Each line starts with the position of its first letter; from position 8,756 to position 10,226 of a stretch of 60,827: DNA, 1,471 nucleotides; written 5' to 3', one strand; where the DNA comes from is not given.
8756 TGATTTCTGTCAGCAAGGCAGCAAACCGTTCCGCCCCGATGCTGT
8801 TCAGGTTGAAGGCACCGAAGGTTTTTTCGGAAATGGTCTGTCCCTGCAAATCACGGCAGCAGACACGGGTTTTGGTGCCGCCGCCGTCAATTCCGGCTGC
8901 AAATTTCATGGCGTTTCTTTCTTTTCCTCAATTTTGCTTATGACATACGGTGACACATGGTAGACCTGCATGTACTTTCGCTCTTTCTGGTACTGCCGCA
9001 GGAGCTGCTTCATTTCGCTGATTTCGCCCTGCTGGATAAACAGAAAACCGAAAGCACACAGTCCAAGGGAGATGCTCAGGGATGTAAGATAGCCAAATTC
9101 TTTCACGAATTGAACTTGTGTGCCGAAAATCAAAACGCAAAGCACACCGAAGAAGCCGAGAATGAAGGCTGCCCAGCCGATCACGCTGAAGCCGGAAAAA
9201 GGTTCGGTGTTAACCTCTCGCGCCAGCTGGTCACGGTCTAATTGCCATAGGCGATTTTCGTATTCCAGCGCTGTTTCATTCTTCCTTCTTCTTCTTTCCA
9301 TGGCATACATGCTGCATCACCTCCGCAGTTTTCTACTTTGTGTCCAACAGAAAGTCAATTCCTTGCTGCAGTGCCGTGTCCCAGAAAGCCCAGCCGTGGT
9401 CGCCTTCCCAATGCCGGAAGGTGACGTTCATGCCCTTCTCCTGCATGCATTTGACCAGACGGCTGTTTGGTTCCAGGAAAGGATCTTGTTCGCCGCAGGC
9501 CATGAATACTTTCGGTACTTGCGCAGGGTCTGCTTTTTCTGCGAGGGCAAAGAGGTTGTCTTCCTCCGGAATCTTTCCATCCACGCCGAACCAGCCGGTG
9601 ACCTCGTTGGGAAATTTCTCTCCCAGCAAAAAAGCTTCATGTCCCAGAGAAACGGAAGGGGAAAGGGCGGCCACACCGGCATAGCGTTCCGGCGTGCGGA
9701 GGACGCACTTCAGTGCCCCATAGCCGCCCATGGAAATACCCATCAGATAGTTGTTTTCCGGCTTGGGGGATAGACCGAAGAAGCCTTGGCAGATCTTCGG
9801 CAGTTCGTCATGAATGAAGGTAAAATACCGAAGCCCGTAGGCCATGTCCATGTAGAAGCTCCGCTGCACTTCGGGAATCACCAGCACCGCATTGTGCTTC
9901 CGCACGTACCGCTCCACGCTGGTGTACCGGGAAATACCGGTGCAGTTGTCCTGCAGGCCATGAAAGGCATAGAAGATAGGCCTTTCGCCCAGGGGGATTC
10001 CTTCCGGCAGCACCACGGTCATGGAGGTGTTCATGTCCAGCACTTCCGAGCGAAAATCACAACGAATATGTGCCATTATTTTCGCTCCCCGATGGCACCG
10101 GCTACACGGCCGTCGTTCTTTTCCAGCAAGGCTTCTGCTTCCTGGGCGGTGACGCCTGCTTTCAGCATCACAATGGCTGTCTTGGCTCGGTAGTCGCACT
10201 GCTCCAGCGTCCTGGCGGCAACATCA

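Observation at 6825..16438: Ten-gene MurNAc/anhydro-MurNAc salvage operon fed by an Opp/Dpp-type ABC importer instead of a PTS or AmpG-type permease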

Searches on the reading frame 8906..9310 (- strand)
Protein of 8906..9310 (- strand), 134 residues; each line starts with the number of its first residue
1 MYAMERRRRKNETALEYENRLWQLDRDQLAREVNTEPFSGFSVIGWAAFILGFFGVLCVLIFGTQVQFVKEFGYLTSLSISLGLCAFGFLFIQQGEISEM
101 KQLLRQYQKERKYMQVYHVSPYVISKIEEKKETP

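Call 4: search_protein_families(library=pfam, proteins=[window:8906-9310:-], max_evalue=0.001)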
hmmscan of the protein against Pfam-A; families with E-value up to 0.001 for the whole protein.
window:8906-9310:- (134 aa): 0 families

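Call 6: search_protein_families(library=ncbifam, proteins=[window:8906-9310:-], max_evalue=0.001)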
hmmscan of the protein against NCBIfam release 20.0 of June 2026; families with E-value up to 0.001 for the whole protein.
window:8906-9310:- (134 aa): 0 families

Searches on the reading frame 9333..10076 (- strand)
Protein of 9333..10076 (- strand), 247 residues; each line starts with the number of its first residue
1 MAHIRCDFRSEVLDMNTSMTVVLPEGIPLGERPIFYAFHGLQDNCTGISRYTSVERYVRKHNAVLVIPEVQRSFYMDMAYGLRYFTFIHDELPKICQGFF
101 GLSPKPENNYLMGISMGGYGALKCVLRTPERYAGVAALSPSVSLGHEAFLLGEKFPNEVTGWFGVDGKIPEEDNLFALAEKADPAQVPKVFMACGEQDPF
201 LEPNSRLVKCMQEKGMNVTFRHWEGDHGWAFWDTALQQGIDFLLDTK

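Call 4: search_protein_families(library=pfam, proteins=[window:9333-10076:-], max_evalue=0.001)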
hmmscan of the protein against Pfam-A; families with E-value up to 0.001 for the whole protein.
window:9333-10076:- (247 aa): 5 families
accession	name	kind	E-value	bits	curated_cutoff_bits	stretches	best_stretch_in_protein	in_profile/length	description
PF00756.26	Esterase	-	2.2e-22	80.5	22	1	10-239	1-247/251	Putative esterase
PF07859.19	Abhydrolase_3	-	2.3e-05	24.7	25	1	105-226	69-204/210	alpha/beta hydrolase fold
PF12146.15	Hydrolase_4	-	0.00011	22.1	27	1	108-151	77-121/239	Serine aminopeptidase, S33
PF07519.17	Tannase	-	0.00018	20.9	29.8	1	94-150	107-161/490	Tannase and feruloyl esterase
PF00326.27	Peptidase_S9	-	0.00046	20.2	22.6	1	106-220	63-179/213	Prolyl oligopeptidase family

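Call 6: search_protein_families(library=ncbifam, proteins=[window:9333-10076:-], max_evalue=0.001)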
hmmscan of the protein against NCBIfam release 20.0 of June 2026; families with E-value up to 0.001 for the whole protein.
window:9333-10076:- (247 aa): 4 families
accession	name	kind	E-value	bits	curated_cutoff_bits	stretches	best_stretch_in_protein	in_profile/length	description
TIGR02821.1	fghA_ester_D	equivalog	9.8e-14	51.6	281.7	1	82-237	115-265/275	S-formylglutathione hydrolase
NF007758.0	PRK10439.1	equivalog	3.7e-09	36.1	222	1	78-245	263-412/418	enterochelin esterase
NF050058.1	e_dPHAscl_type1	hypoth_equivalog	9.5e-08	31.8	150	0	16-72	7-62/276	extracellular catalytic domain type 1 short-chain-length polyhydroxyalkanoate depolymerase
NF058612.1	GTNG0744Estse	equivalog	5.3e-05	23.2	450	1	195-244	191-240/242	GTNG_0744 family esterase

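Call 27: search_solved_structures(query=window:9333-10076:-, max_evalue=0.001)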
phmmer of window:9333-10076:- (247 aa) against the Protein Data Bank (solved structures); distinct sequences matched with E-value up to 0.001: 16.
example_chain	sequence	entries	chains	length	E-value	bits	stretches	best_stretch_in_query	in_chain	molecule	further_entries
4rgy_A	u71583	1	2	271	1.2e-49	172.4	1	1-241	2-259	Esterase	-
2uz0_A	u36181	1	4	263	2.6e-35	125.5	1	4-238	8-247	TRIBUTYRIN ESTERASE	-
7l0a_A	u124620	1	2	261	5.2e-33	117.9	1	1-244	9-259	Esterase family protein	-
6vh9_A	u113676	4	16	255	1.5e-32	116.4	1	2-244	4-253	Esterase family protein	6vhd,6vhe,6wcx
4rot_A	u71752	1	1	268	8.2e-32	114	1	1-242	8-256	Esterase A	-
7xrt_A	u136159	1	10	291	3.5e-14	56.2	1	8-242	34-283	Ferulic acid esterase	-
7xrv_A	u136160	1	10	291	9.1e-14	54.9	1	8-242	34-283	Ferulic acid esterase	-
5vol_A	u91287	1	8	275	6.9e-12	48.7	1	10-243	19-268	Putative esterase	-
3fcx_A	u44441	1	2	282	2.3e-09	40.4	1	81-235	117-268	S-formylglutathione hydrolase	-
4b6g_A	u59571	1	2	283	2e-08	37.4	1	80-166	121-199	PUTATIVE ESTERASE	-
3i6y_A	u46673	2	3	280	1.4e-07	34.6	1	84-169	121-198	Esterase APC40077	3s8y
6jzl_A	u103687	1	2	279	5.1e-07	32.7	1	82-235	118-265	S-formylglutathione hydrolase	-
8ilj_A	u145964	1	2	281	5.2e-07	32.7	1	82-242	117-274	S-formylglutathione hydrolase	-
3ls2_A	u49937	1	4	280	5.6e-07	32.6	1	84-240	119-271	S-formylglutathione Hydrolase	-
3e4d_A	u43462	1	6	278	8.8e-06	28.7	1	83-236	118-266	Esterase D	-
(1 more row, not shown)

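Call 54: find_homologous_proteins(query=window:9333-10076:-, max_evalue=1e-10)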
Query window:9333-10076:- (247 aa): 725 proteins with E <= 1e-10 among 929 candidates; the best 120 are listed.
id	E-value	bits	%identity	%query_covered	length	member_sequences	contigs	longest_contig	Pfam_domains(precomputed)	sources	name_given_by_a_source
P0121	1.6e-155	534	90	100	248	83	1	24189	PF00756.27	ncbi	-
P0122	8.0e-96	339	60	100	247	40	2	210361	PF00756.27,PF07859.20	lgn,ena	-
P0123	1.5e-95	338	60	99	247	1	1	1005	PF00756.27,PF07859.20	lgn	-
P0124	3.1e-95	337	59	100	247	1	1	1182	PF00756.27,PF07859.20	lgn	-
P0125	3.6e-95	336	60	100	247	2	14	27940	PF00756.27,PF00326.28,PF07859.20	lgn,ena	-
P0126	2.0e-94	334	58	100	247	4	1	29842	PF00756.27,PF07859.20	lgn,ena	-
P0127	1.1e-92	328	57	100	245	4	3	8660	PF00756.27,PF00326.28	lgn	-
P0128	4.3e-92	326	57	99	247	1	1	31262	PF00756.27,PF00326.28,PF07859.20,PF02230.23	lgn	-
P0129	8.9e-92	325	59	100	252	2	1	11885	PF00756.27,PF00326.28,PF02230.23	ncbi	-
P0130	1.9e-91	324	57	99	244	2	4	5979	PF00756.27,PF00326.28,PF12146.16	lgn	-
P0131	9.5e-91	322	59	99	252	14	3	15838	PF00756.27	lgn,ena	-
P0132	1.1e-90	322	57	99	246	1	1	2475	PF00756.27,PF00326.28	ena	-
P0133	2.6e-90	321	58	99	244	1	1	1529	PF00756.27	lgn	-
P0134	3.2e-90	320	58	99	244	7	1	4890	PF00756.27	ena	-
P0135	5.1e-90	320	58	99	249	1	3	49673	PF00756.27,PF07859.20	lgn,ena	-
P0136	8.2e-90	319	55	100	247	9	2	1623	PF00756.27,PF02230.23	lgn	-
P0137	1.1e-89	318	58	100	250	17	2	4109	PF00756.27,PF02230.23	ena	-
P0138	1.3e-89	318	57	99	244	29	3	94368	PF00756.27,PF00326.28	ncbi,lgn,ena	-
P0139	1.9e-89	318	57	99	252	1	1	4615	PF00756.27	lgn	-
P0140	2.3e-89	317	57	100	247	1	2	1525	PF00756.27,PF07859.20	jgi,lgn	-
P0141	2.3e-89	317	56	100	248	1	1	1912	PF00756.27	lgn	-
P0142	3.4e-89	317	56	99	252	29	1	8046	PF00756.27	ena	-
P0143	3.8e-89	317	56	99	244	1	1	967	PF00756.27,PF00326.28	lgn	-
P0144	6.2e-89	316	56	99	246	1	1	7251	PF00756.27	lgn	-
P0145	1.0e-88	315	57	99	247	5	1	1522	PF00756.27,PF07859.20,PF02230.23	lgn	-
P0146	1.2e-88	315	56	99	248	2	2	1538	PF00756.27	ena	-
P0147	1.2e-88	315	56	99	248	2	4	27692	PF00756.27,PF02230.23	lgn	-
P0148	1.2e-88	315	58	97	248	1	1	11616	PF00756.27,PF10503.15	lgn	-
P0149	1.4e-88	315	57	99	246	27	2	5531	PF00756.27,PF07859.20,PF12146.16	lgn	-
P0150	1.6e-88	315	57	100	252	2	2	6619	PF00756.27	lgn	-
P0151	1.8e-88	315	57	98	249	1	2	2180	PF00756.27,PF00326.28,PF07859.20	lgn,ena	-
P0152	1.9e-88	314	57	99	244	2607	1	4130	PF00756.27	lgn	-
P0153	2.1e-88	314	57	99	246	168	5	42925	PF00756.27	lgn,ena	-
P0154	2.2e-88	314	57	99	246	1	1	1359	PF00756.27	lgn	-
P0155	2.3e-88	314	57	99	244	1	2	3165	PF00756.27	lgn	-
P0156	2.5e-88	314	57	99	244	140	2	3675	PF00756.27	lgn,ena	-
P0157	2.6e-88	314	57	99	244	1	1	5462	PF00756.27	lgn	-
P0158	3.2e-88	314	57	99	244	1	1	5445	PF00756.27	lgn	-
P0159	4.3e-88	313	56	99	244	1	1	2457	PF00756.27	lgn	-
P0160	4.8e-88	313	56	99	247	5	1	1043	PF00756.27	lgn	-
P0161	5.8e-88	313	57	99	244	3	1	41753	PF00756.27,PF00326.28,PF07859.20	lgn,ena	-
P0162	7.0e-88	313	56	99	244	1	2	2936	PF00756.27,PF00326.28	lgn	-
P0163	9.1e-88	312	55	99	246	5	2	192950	PF00756.27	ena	-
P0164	1.0e-87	312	56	99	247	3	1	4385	PF00756.27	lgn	-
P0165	1.2e-87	312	56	99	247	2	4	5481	PF00756.27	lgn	-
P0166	1.7e-87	311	56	100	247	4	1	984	PF00756.27,PF02230.23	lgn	-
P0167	2.2e-87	311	55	99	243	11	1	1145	PF00756.27,PF02230.23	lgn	-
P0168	2.4e-87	311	57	99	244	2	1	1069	PF00756.27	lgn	-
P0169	3.3e-87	310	56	99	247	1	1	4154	PF00756.27,PF07859.20,PF12146.16,PF02230.23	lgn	-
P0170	4.3e-87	310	55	99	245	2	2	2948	PF00756.27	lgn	-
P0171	4.3e-87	310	55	99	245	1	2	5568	PF00756.27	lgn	-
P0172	6.5e-87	309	55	99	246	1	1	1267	PF00756.27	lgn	-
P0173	6.7e-87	309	55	99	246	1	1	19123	PF00756.27,PF00326.28,PF02230.23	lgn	-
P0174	8.0e-87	309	56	99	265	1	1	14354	PF00756.27,PF00326.28,PF07859.20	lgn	-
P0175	8.0e-87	309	55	99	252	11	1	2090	PF00756.27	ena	-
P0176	1.1e-86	309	55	99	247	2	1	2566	PF00756.27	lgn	-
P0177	1.6e-86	308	57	99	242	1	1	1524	PF00756.27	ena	-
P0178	2.1e-86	308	56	99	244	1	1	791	PF00756.27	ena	-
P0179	2.7e-86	307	56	99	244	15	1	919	PF00756.27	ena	-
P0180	3.4e-86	307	55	99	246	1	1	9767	PF00756.27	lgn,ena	-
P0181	1.7e-85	305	54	100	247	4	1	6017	PF00756.27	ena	-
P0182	2.1e-85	304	55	98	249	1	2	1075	PF00756.27,PF00326.28,PF07859.20,PF10503.15,PF12146.16,PF02230.23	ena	-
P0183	2.1e-85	304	56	99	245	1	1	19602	PF00756.27,PF02230.23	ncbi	-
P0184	3.7e-85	304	54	100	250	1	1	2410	PF00756.27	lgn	-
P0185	5.4e-85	303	53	99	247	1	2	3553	PF00756.27,PF12146.16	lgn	-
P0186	1.1e-84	302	55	99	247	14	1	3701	PF00756.27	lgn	-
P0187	1.6e-84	302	55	99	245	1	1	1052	PF00756.27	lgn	-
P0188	1.8e-84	301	55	99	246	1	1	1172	PF00756.27,PF00326.28,PF02230.23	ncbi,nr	ncbi:MAG: prolyl oligopeptidase family serine peptidase [Spirochaetales bacterium]|nr:prolyl oligope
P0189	1.9e-84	301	55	99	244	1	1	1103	PF00756.27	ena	-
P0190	8.0e-84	299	56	99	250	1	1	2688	PF00756.27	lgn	-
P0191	2.2e-83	298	52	99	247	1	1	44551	PF00756.27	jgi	-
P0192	3.8e-83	297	52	100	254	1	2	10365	PF00756.27,PF00326.28,PF07859.20,PF12146.16,PF02230.23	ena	-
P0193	3.9e-83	297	53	99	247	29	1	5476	PF00756.27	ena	-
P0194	7.4e-83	296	54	99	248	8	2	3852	PF00756.27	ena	-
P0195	1.9e-82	295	54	99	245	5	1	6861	PF00756.27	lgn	-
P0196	2.8e-82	294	53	99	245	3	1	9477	PF00756.27,PF00326.28,PF07859.20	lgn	-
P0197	3.1e-82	294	53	98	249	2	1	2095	PF00756.27,PF10503.15,PF02230.23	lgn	-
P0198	3.4e-82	294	57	97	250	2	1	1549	PF00756.27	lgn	-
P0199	4.7e-82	293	51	99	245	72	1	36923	PF00756.27,PF00326.28,PF02230.23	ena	-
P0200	5.9e-82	293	53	100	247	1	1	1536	PF00756.27,PF02230.23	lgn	-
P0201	1.8e-81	292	55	99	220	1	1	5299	PF00756.27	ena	-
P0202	1.3e-80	289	50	99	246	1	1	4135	PF00756.27,PF02230.23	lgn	-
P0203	3.2e-80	287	53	99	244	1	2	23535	PF00756.27,PF00326.28,PF07859.20,PF02230.23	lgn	-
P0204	3.4e-80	287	51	100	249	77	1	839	PF00756.27,PF07859.20,PF12146.16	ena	-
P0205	6.7e-80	286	53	100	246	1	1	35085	PF00756.27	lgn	-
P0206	1.2e-79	286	51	99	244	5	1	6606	PF00756.27,PF00326.28,PF07859.20,PF12146.16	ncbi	-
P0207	2.2e-79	285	51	100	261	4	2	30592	PF00756.27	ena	-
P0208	2.8e-79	284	55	93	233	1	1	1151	PF00756.27,PF07859.20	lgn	-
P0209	2.9e-79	284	53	99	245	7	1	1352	PF00756.27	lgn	-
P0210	5.0e-79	284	51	99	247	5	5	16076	PF00756.27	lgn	-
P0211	6.0e-79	283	52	99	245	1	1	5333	PF00756.27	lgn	-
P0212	7.6e-79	283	51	99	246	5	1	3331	PF00756.27,PF02230.23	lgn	-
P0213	9.3e-79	283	52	98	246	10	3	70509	PF00756.27,PF00326.28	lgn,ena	-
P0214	1.1e-78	282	50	99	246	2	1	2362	PF00756.27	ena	-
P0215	1.2e-78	282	51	99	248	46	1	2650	PF00756.27,PF12146.16,PF02230.23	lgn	-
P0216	1.6e-78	282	51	100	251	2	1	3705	PF00756.27,PF07859.20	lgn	-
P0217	1.9e-78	282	52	99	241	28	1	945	PF00756.27,PF00326.28,PF02230.23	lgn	-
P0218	2.4e-78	281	52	99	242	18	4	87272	PF00756.27,PF00326.28,PF02230.23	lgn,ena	-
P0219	3.3e-78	281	51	99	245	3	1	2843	PF00756.27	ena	-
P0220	4.4e-78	280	50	99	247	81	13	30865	PF00756.27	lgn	-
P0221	4.8e-78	280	52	99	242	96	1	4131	PF00756.27,PF00326.28,PF02230.23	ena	-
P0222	5.6e-78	280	51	100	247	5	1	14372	PF00756.27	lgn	-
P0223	1.5e-77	279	51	99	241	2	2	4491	PF00756.27,PF00326.28,PF02230.23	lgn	-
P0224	1.5e-77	279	50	99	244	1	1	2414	PF00756.27,PF00326.28,PF07859.20,PF12146.16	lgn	-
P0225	1.7e-77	279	51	99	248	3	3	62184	PF00756.27,PF07859.20,PF12146.16,PF02230.23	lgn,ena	-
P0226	1.8e-77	278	50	99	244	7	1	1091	PF00756.27,PF00326.28,PF07859.20,PF12146.16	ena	-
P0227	2.6e-77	278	49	99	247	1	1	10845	PF00756.27,PF00326.28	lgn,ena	-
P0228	4.1e-77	277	52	100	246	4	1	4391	PF00756.27,PF02230.23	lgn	-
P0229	5.4e-77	277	50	97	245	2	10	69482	PF00756.27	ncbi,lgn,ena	-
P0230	5.6e-77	277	51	99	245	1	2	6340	PF00756.27,PF00326.28,PF07859.20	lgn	-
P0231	6.0e-77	277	53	96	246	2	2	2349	PF00756.27,PF07859.20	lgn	-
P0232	7.2e-77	276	50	99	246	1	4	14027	PF00756.27,PF02230.23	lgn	-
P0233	7.4e-77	276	54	93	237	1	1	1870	PF00756.27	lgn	-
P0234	7.4e-77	276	51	99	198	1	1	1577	PF00756.27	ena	-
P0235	9.6e-77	276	50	98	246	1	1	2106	PF00756.27,PF00326.28,PF07859.20,PF02230.23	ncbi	-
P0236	1.0e-76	276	48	98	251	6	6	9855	PF00756.27,PF07859.20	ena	-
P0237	1.3e-76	276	50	99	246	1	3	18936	PF00756.27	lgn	-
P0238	1.3e-76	276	49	99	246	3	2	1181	PF00756.27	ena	-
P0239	1.3e-76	276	50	99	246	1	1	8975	PF00756.27,PF00326.28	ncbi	-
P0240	1.3e-76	276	51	98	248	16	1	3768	PF00756.27,PF00326.28,PF02230.23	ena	-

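Call 55: find_encoding_contigs(protein=P0163, flank=9000, max_places=1)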
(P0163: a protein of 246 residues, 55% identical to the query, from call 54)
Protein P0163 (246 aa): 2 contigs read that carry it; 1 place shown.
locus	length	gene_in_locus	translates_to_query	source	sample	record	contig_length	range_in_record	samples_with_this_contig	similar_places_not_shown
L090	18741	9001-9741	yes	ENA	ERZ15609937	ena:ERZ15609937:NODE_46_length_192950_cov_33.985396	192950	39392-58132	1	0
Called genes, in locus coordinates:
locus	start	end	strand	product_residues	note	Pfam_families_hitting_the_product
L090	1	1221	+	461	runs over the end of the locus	PF01554:MatE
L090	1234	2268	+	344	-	PF00753:Lactamase_B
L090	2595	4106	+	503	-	PF00496:SBP_bac_5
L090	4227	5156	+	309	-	PF19300:BPD_transp_1_N, PF00528:BPD_transp_1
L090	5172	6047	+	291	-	PF12911:OppC_N, PF00528:BPD_transp_1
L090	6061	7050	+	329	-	PF00005:ABC_tran, PF13304:AAA_21 (weak), PF08352:oligo_HPY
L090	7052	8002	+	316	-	PF00005:ABC_tran, PF08352:oligo_HPY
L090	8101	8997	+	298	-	PF13580:SIS_2, PF22198:GKRP_SIS_2, PF22645:GKRP_SIS_N, PF01380:SIS, PF14555:UBA_4 (faint)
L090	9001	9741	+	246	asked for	PF00756:Esterase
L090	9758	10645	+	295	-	PF01869:BcrAD_BadFG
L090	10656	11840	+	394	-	PF03702:AnmK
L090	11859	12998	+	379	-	PF02378:PTS_EIIC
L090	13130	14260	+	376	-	PF13302:Acetyltransf_3, PF00583:Acetyltransf_1, PF13523:Acetyltransf_8 (faint), PF13302:Acetyltransf_3, PF00583:Acetyltransf_1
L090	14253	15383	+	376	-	PF01702:TGT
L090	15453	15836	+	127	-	PF02699:YajC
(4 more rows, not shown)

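Call 56: find_encoding_contigs(protein=P0229, flank=9000, max_places=1)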
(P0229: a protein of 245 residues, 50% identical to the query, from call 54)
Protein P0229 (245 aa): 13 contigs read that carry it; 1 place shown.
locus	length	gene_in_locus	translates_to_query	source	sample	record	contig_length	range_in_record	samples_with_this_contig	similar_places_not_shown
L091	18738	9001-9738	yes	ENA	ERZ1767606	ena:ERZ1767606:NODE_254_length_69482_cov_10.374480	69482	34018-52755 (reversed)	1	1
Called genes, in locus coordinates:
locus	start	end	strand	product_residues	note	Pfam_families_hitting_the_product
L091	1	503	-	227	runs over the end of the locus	PF04854:DUF624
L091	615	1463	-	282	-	PF01418:HTH_6, PF13580:SIS_2 (faint), PF01380:SIS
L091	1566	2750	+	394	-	PF03702:AnmK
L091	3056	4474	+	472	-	-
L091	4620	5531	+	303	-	PF00528:BPD_transp_1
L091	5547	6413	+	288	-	PF00528:BPD_transp_1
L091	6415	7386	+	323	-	PF13673:Acetyltransf_10 (faint), PF00583:Acetyltransf_1, PF13508:Acetyltransf_7 (weak)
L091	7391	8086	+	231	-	PF02585:PIG-L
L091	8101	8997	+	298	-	PF13580:SIS_2, PF22198:GKRP_SIS_2 (faint), PF22645:GKRP_SIS_N, PF01380:SIS, PF20741:GKRP-like_C (weak)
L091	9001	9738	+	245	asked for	PF00756:Esterase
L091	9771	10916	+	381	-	PF07075:NamZ_N, PF20732:NamZ_C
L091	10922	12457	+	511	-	PF00933:Glyco_hydro_3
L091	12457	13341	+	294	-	PF01869:BcrAD_BadFG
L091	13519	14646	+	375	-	PF01408:GFO_IDH_MocA, PF02894:GFO_IDH_MocA_C, PF22725:GFO_IDH_MocA_C3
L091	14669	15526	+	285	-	PF01261:AP_endonuc_2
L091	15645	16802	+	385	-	PF01979:Amidohydro_1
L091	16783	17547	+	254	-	PF02585:PIG-L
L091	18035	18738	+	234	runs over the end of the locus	PF02463:SMC_N (weak), PF00005:ABC_tran, PF13304:AAA_21 (faint)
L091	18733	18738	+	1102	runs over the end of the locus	PF12704:MacB_PCD (faint), PF02687:FtsX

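Call 73: search_protein_families(library=ncbifam, proteins=[L091:3056-4474:+], max_evalue=0.00001)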
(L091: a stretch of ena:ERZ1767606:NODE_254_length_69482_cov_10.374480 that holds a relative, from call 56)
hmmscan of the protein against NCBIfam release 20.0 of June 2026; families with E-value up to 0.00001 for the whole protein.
L091:3056-4474:+ (472 aa): 1 family
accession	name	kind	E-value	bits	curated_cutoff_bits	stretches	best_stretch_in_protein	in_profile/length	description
NF053763.1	ABCarbgalBndGanS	equivalog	8.9e-06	24.7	700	0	61-210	50-187/420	galactooligosaccharide ABC transporter substrate-binding protein GanS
